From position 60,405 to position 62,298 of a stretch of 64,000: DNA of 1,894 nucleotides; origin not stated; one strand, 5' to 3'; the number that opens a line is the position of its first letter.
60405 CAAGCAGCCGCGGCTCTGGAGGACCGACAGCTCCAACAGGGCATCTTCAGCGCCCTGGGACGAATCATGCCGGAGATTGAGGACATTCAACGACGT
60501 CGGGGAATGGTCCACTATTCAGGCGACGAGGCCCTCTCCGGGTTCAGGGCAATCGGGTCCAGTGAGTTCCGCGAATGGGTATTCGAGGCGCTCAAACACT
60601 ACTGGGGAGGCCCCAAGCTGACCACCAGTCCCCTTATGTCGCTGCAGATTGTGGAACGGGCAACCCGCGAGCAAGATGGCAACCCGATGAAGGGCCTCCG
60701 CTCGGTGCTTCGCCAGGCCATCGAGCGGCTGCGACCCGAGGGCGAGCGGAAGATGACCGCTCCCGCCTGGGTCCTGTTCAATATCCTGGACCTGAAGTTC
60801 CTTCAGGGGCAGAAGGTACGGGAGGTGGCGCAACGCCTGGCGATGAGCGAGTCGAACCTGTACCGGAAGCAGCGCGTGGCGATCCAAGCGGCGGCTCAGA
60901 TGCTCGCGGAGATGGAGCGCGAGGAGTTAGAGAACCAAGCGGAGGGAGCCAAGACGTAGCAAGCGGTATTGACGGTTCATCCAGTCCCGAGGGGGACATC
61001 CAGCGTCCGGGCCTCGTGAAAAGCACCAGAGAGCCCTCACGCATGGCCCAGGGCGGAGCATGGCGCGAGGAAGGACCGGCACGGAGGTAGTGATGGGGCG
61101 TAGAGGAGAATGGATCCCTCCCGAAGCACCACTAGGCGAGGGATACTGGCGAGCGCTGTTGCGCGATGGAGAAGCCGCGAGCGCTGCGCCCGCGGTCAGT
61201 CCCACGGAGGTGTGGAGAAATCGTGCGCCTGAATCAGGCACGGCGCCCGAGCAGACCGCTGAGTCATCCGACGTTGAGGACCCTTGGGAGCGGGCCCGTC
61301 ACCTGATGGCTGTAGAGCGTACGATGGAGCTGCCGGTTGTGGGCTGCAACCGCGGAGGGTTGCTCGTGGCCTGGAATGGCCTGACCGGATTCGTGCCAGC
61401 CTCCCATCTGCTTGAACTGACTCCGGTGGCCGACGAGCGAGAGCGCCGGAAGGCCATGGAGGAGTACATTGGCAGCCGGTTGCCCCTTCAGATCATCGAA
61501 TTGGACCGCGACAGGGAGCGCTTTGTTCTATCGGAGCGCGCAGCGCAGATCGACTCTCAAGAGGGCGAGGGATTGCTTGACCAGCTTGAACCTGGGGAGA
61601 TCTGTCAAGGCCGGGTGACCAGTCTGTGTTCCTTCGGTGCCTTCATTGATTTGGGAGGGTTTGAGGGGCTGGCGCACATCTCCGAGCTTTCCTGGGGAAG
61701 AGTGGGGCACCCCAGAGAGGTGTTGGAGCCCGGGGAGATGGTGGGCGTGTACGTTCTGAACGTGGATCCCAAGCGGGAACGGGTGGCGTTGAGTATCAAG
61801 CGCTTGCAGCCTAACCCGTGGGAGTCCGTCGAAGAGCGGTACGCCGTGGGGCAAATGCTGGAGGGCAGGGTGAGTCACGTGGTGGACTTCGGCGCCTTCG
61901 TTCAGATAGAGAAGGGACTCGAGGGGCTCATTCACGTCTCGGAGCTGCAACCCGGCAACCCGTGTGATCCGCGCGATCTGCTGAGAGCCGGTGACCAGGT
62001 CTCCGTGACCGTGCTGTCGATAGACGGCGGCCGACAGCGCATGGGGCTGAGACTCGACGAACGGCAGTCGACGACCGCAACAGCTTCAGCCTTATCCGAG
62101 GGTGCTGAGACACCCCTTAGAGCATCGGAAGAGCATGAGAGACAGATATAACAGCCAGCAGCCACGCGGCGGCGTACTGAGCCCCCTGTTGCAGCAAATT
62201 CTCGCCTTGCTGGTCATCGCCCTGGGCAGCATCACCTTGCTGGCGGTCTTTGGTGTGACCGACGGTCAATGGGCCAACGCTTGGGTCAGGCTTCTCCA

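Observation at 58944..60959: Unusual one-component membrane regulator: 7-8 TM sensor + GAF-like domain + sigma-70 region-4-type HTH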

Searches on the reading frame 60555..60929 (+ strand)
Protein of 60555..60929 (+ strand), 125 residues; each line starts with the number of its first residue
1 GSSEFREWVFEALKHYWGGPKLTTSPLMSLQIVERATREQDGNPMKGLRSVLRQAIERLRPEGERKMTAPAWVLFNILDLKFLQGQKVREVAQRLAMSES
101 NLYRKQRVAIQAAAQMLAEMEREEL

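Call 25: search_solved_structures(query=A2, max_evalue=10, show_alignments=4)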
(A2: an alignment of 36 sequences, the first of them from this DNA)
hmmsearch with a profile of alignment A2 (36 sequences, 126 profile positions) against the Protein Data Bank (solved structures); distinct sequences matched with E-value up to 10: 2.
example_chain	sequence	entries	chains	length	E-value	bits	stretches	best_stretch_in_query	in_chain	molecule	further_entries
8x6g_H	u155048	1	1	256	0.28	14.6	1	76-115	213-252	RNA polymerase sigma factor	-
3o60_A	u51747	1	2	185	1.2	12.5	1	66-118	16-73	Lin0861 protein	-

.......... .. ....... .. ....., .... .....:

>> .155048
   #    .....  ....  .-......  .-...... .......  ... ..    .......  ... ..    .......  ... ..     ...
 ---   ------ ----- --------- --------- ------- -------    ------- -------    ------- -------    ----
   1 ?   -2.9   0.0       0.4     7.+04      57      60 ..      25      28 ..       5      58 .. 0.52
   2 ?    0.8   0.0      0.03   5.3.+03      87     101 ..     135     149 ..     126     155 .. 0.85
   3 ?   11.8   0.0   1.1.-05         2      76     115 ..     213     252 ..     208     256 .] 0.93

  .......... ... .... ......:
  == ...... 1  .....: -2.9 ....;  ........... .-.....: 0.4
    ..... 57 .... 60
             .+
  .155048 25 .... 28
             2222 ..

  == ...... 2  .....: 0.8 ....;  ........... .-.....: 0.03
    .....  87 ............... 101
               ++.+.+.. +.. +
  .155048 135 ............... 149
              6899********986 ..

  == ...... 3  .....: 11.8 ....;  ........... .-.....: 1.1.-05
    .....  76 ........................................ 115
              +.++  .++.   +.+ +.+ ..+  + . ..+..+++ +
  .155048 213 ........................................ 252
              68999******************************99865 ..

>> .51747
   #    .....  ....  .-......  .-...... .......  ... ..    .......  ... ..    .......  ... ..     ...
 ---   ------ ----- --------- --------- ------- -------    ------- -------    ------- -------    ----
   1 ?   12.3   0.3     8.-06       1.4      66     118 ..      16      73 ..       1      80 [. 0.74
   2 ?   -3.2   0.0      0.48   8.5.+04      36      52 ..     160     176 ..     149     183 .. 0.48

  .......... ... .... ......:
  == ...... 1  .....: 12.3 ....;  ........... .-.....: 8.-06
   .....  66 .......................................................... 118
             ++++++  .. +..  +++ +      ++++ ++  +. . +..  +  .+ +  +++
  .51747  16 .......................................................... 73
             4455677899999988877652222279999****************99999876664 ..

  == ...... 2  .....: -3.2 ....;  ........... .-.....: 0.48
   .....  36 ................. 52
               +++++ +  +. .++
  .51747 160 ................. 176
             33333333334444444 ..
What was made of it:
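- A PDB profile search puts region 4.2 of a sigma factor first (call 25).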

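Call 26: search_protein_families(library=pfam, alignment_id=A2, max_evalue=1)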
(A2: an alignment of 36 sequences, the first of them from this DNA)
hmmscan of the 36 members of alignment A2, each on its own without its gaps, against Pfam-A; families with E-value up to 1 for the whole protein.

A. member 1, seq(125 aa): 4 families
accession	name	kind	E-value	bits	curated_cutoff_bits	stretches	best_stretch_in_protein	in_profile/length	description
PF08281.18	Sigma70_r4_2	-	0.017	15.2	25.7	1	77-103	18-44/54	Sigma-70, region 4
PF07374.17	DUF1492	-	0.13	12.9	21.5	1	77-111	63-97/100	Protein of unknown function (DUF1492)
PF05930.18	Phage_AlpA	-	0.13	12.6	21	1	87-105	5-23/51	Prophage CP4-57 regulatory protein (AlpA)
PF06298.16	PsbY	-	0.39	11.1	24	1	69-84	15-30/35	Photosystem II protein Y (PsbY)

B. families by the number of members that match (of 36 scanned): 37 families (the first 25 are shown)
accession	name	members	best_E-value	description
PF07374.17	DUF1492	29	0.00016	Protein of unknown function (DUF1492)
PF08281.18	Sigma70_r4_2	18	0.00025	Sigma-70, region 4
PF04545.22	Sigma70_r4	11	0.00091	Sigma-70, region 4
PF07638.17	Sigma70_ECF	11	0.00097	ECF sigma factor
PF01527.26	HTH_Tnp_1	10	0.0017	Transposase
PF13006.12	Nterm_IS4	6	0.048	Insertion element 4 transposase N-terminal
PF13518.12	HTH_28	4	0.0024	Helix-turn-helix domain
PF05043.19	Mga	3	0.018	Mga helix-turn-helix domain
PF13551.12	HTH_29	3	0.065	Winged helix-turn helix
PF06530.18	Phage_antitermQ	2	0.037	Phage antitermination protein Q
PF24467.1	ARM_FBXO47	2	0.045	FBXO47, ARM repeats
PF06298.16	PsbY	2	0.05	Photosystem II protein Y (PsbY)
PF00196.25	GerE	2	0.091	Bacterial regulatory proteins, luxR family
PF05930.18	Phage_AlpA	2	0.11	Prophage CP4-57 regulatory protein (AlpA)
PF00165.29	HTH_AraC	2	0.22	Bacterial regulatory helix-turn-helix proteins, AraC family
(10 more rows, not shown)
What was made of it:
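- DUF1492 hits 29 of 36 members, Sigma70_r4_2 18 of 36, Sigma70_r4 11 of 36 and Sigma70_ECF 11 of 36 (call 26).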

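Call 29: find_related_loci(query=A2, collection=genome_contigs, flank=6000)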
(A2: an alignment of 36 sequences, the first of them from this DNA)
Query A2 (125 aa) in genome_contigs; peptide patterns used: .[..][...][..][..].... (x = any residue, [..] = any of these).
599 stretches matched a pattern (row limit reached: there are more); 593 encode a relative of the query (tblastn E <= 1e-3); the best 80 are kept; 80 distinct loci.
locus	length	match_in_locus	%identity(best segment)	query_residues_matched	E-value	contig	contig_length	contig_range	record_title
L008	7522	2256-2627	86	2-125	2e-69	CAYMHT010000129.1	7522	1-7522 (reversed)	MAG TPA_asm: uncultured Anaerolineales bacterium isolate SRP319275_co2_51 genome assembly, contig: NODE_10514_length_752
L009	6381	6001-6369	83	2-124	2e-66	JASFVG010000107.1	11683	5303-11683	MAG: Anaerolineae bacterium isolate D1105M20metaG_Bin_199 D1105M20metaG_FD_scaffold_1276_c1, whole genome shotgun sequen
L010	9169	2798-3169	78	2-125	1e-64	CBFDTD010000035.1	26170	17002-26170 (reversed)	MAG TPA_asm: uncultured bacterium isolate SRR6823440_binner13_Refined_23 genome assembly, contig: ERZ650341.817, whole g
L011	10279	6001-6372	77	2-125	2e-63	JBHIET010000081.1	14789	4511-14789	MAG: Anaerolineae bacterium isolate b2.sp2_bin.30 NODE_1030_length_14789_cov_7.828085, whole genome shotgun sequence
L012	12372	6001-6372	75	2-125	7e-62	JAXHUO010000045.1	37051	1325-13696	MAG: Chloroflexota bacterium isolate MAG53_tar_biofilm MAG53_45, whole genome shotgun sequence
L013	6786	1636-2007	74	2-125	5e-61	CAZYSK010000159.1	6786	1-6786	MAG TPA_asm: uncultured Anaerolineales bacterium isolate binchicken_co334_204 genome assembly, contig: NODE_21932_length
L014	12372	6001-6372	72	2-125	5e-58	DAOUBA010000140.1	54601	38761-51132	MAG TPA_asm: Anaerolineae bacterium isolate H67_700 k125_626313, whole genome shotgun sequence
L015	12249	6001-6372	72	2-125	9e-58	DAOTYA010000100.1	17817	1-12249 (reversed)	MAG TPA_asm: Anaerolineae bacterium isolate H23_299 k115_515344, whole genome shotgun sequence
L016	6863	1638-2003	70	2-123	2e-57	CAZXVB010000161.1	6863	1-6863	MAG TPA_asm: uncultured Anaerolineales bacterium isolate binchicken_co256_477 genome assembly, contig: NODE_33126_length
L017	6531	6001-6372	72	2-125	5e-57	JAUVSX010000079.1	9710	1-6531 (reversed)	MAG: Chloroflexota bacterium isolate CSMAG_751 CSMAG_751_k127_697737_length_9710_cov_7.0000, whole genome shotgun sequen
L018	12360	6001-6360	68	4-123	1e-52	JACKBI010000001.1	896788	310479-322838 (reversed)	MAG: Anaerolineales bacterium isolate HK-STAS-CHLO-17 HK-STAS-CHLO-17_1, whole genome shotgun sequence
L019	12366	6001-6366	66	3-124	5e-52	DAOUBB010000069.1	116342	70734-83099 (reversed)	MAG TPA_asm: Anaerolineae bacterium isolate H68_701 k101_559221, whole genome shotgun sequence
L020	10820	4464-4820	65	4-122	8e-52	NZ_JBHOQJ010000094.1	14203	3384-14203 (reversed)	MAG: Thermoflexus sp. isolate C0_11 k141_9459, whole genome shotgun sequence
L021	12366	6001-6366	64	2-123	2e-51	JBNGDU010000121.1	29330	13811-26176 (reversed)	MAG: Anaerolineae bacterium isolate E05-043 bin23.fa-121, whole genome shotgun sequence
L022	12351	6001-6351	67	2-118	1e-51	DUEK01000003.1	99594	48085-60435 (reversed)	MAG TPA_asm: Thermoflexia bacterium isolate G79 Contig3, whole genome shotgun sequence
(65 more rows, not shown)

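Call 43: predict_structure(alignment_id=A2)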
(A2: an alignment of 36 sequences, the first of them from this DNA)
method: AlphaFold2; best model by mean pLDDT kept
length: 125 residues; sequences in the alignment: 36
mean_pLDDT: 96.5   pTM: 0.89
mean pLDDT of the five models: 96.5, 96.0, 95.7, 95.5, 94.1
residues with pLDDT >= 90: 117; 70-90: 7; 50-70: 1; < 50: 0
segments of 3 or more residues with pLDDT < 50: none
pLDDT, mean of each block of 10 residues (from residue 1): 91 94 95 97 96 98 96 98 98 98 98 98 94
secondary structure, 60 per line:
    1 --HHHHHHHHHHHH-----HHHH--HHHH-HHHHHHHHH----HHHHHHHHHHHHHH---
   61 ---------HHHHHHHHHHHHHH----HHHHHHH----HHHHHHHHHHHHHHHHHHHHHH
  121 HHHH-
elements in order: H3-14 H20-23 H26-29 H31-39 H44-57 H70-83 H88-94 H99-124
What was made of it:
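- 60561..60677 (+): Helical cap subdomain, residues 540-578, with the family's most invariant motif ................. It matches no known family. Modelled at pLDDT above 90 (call 43).
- On Sigma-70 region 4-type HTH (fold level): Model at pLDDT 96.5 (call 43).
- The C-terminal model has pLDDT 96.5 and pTM 0.89 (call 43).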

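Call 46: fold_search(model_id=the predicted structure, library=pdb)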
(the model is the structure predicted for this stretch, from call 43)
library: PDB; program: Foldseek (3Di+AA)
matches with E <= 10: 272; with E <= 0.001: 0
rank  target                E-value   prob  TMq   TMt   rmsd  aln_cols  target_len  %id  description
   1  6dxo_A                5.1e-02  0.98  0.41  0.37  11.9       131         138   21  1.8 A structure of RsbN-BldN complex. (released 2018-07-11)
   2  3hug_K                1.9e-01  1.00  0.42  0.70   2.6        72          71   15  Crystal structure of Mycobacterium tuberculosis anti-sigma factor RslA in complex with -35 promoter binding domain of  (released 2010-03-02)
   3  3hug_E                3.1e-01  1.00  0.42  0.67   2.7        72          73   15  Crystal structure of Mycobacterium tuberculosis anti-sigma factor RslA in complex with -35 promoter binding domain of  (released 2010-03-02)
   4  3hug_A                4.0e-01  1.00  0.41  0.62   2.7        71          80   15  Crystal structure of Mycobacterium tuberculosis anti-sigma factor RslA in complex with -35 promoter binding domain of  (released 2010-03-02)
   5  3hug_C                4.9e-01  0.99  0.41  0.64   4.3        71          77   14  Crystal structure of Mycobacterium tuberculosis anti-sigma factor RslA in complex with -35 promoter binding domain of  (released 2010-03-02)
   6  4nqw_A                5.1e-01  0.60  0.39  0.33  11.6       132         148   18  Structure of Mycobacterium tuberculosis extracytoplasmic function sigma factor SigK in complex with the cytosolic doma (released 2014-01-22)
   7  3hug_G                7.0e-01  0.97  0.41  0.66   4.3        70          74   14  Crystal structure of Mycobacterium tuberculosis anti-sigma factor RslA in complex with -35 promoter binding domain of  (released 2010-03-02)
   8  9a50_A                7.3e-01  0.57  0.41  0.21  19.7       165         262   15  Integrative model of RPSB-RPOC by crosslinking MS and deep learning (released 2024-09-18)
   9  1sc5_A                7.3e-01  0.51  0.42  0.25  10.4       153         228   18  Sigma-28(FliA)/FlgM complex (released 2004-04-06)
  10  7xyb_G                7.3e-01  0.28  0.35  0.27  12.6       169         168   16  The cryo-EM structure of an AlpA-loaded complex (released 2022-07-20)
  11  9m9e_F                8.6e-01  0.38  0.37  0.26  21.9       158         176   12  Structural Basis of Pausing During Transcription Initiation in Mycobacterium tuberculosis (released 2026-01-14)
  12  8jzt_E                9.5e-01  0.80  0.32  0.53   5.5        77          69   23  The sigF and anti-sigma factor complex (released 2024-10-16)
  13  5clv_M                1.0e+00  0.77  0.33  0.57   3.8        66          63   14  Crystal Structure of KorA-operator DNA complex (KorA-OA) (released 2016-04-06)
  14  9g33_JB               1.0e+00  0.30  0.38  0.07  15.2       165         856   10  Stalled 90S - Utp23-Krr1-deltaC3 (released 2025-06-18)
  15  3vfz_A                1.1e+00  0.95  0.36  0.66   3.0        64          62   19  Crystal structure of -35 promoter binding domain of SigD of Mycobacterium tuberculosis (released 2013-02-13)
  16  3vep_D                1.1e+00  0.94  0.35  0.60   3.7        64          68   19  Crystal structure of SigD4 in complex with its negative regulator RsdA (released 2013-02-13)
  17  2h27_A                1.1e+00  0.94  0.39  0.65   3.8        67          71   18  Crystal Structure of Escherichia coli SigmaE Region 4 Bound to its-35 Element DNA (released 2006-08-22)
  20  2h27_D                1.2e+00  0.93  0.41  0.69   3.8        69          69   17  Crystal Structure of Escherichia coli SigmaE Region 4 Bound to its-35 Element DNA (released 2006-08-22)
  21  3vep_A                1.3e+00  0.93  0.34  0.58   3.6        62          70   19  Crystal structure of SigD4 in complex with its negative regulator RsdA (released 2013-02-13)
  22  3vep_H                1.4e+00  0.91  0.35  0.58   3.7        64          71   19  Crystal structure of SigD4 in complex with its negative regulator RsdA (released 2013-02-13)
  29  3vfz_B                1.8e+00  0.77  0.35  0.63   4.0        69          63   17  Crystal structure of -35 promoter binding domain of SigD of Mycobacterium tuberculosis (released 2013-02-13)
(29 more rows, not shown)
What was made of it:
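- On Sigma-70 region 4-type HTH (fold level): 2h27, 3vfz, 3vep, 6dxo, 4nqw and 1sc5 are also among the top hits (call 46).
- Sigma-E region 4 on -35 DNA, SigD4, BldN, SigK and FliA also appear (call 46). Many of the closest structures are sigma-4 domains solved in complex with anti-sigma factors (3hug, 3vep, 6dxo, 4nqw, 1sc5; call 46).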

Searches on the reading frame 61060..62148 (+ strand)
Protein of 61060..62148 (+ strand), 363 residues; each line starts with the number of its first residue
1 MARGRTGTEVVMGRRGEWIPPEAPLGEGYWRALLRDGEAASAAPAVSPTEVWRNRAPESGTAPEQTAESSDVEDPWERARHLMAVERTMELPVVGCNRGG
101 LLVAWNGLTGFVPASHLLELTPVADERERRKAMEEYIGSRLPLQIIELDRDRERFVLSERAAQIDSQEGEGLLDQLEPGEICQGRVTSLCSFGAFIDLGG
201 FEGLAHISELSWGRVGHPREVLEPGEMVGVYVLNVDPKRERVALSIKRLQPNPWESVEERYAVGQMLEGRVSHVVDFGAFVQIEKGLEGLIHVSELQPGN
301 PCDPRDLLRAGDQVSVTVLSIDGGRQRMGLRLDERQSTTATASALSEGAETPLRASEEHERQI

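Call 17: search_protein_families(library=pfam, proteins=[window:61060-62148:+], max_evalue=0.001)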
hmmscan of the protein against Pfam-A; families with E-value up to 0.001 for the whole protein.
window:61060-62148:+ (363 aa): 2 families
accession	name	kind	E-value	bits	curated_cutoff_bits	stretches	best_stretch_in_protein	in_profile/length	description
PF00575.29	S1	-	2.6e-40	137.1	22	3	176-247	2-74/74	S1 RNA binding domain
PF23459.1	S1_RRP5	-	1.8e-15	57.7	27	2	176-245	1-71/72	RRP5 S1 domain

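Call 54: search_protein_families(library=ncbifam, proteins=[window:61060-62148:+], max_evalue=0.01)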
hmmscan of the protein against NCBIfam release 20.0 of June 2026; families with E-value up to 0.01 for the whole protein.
window:61060-62148:+ (363 aa): 31 families (the best 25 are shown)
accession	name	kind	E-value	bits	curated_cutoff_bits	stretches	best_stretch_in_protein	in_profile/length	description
NF005208.0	PRK06676.1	equivalog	2e-75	254.2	368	1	72-344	93-359/391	30S ribosomal protein S1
NF004952.0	PRK06299.1-2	equivalog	4.8e-70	236.5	524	1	71-332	117-373/580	30S ribosomal protein S1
NF000907.0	PRK00087.1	equivalog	1.7e-68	231.5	624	1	70-339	374-639/671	bifunctional 4-hydroxy-3-methylbut-2-enyl diphosphate reductase/30S ribosomal protein S1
NF005911.0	PRK07899.1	equivalog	2.2e-63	214.7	691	1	73-340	110-370/486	30S ribosomal protein S1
TIGR00717.1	rpsA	equivalog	2.3e-63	214.5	577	1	60-334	75-344/516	30S ribosomal protein S1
NF004954.0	PRK06299.1-4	equivalog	3.4e-61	207.1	727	1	74-334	93-348/560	30S ribosomal protein S1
NF004953.0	PRK06299.1-3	equivalog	7.4e-57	192.9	720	1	72-333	113-369/580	30S ribosomal protein S1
NF004955.0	PRK06299.1-5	equivalog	4.1e-53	180.5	878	1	68-336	94-357/566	30S ribosomal protein S1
NF004951.0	PRK06299.1-1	equivalog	9.4e-52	176.1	918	1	93-336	112-350/556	30S ribosomal protein S1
NF010379.0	PRK13806.1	equivalog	4e-51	174.1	648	1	97-334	127-364/491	30S ribosomal protein S1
NF005639.0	PRK07400.1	equivalog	1.7e-45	155.3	460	2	75-261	108-279/318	30S ribosomal protein S1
NF004956.0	PRK06299.1-6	equivalog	9.4e-39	133.4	711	1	100-333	215-441/554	30S ribosomal protein S1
NF005973.0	PRK08059.1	equivalog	2.5e-35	121.3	148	2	259-339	3-83/123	S1 domain-containing post-transcriptional regulator GSP13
NF040579.1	S1_dom_CvfD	subfamily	4.3e-33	113.9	117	2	261-341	1-81/113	CvfD/Ygs/GSP13 family RNA-binding post-transcriptional regulator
NF008805.1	PRK11824.1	equivalog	3.1e-26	92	471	2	257-327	606-677/683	polyribonucleotide nucleotidyltransferase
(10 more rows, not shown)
